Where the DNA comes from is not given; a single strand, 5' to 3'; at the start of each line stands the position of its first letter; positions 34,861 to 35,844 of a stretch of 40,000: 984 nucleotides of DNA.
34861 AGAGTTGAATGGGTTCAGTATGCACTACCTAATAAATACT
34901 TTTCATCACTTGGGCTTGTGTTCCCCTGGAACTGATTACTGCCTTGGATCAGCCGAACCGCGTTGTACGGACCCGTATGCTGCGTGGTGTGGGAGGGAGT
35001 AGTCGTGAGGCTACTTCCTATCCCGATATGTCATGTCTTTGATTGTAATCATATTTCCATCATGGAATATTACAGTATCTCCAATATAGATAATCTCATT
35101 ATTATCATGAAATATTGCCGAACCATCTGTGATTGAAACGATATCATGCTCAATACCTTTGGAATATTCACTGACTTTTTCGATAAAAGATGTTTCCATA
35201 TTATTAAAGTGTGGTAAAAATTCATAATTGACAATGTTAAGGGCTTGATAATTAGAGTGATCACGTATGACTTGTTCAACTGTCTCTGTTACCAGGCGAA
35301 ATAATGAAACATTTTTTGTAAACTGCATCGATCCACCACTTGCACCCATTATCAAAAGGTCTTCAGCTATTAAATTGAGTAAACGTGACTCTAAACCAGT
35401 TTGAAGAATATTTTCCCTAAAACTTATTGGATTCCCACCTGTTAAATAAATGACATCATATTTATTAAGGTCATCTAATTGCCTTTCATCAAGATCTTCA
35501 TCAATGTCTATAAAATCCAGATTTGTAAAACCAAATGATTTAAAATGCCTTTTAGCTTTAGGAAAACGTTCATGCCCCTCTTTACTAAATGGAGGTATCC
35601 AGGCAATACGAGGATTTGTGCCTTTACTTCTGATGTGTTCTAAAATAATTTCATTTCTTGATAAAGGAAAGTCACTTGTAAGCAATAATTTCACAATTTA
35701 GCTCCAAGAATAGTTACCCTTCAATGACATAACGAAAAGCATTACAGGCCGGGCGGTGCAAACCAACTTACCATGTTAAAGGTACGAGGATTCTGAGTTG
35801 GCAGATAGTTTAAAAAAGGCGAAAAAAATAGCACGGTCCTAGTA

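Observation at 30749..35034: Two diverged class-C-like group II introns inserted head-to-tail inside one attC, antisense to the cassettes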

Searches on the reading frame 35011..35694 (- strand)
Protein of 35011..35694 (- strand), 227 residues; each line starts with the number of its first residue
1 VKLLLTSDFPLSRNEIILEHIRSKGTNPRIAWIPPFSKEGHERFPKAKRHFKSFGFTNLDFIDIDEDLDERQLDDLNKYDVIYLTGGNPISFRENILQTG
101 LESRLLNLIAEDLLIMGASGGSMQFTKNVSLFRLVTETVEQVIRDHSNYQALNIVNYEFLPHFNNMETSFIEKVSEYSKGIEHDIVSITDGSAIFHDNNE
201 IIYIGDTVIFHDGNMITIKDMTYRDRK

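Call 6: search_protein_families(library=pfam, proteins=[window:35011-35694:-], max_evalue=0.01)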
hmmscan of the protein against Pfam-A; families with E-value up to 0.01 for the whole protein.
window:35011-35694:- (227 aa): 2 families
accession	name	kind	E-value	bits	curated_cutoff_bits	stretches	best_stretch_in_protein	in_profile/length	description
PF03575.23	Peptidase_S51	-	9e-21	74.9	23.9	1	15-202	16-204/206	Peptidase family S51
PF07685.20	GATase_3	-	0.0009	19.3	27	1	54-129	13-92/196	CobB/CobQ-like glutamine amidotransferase domain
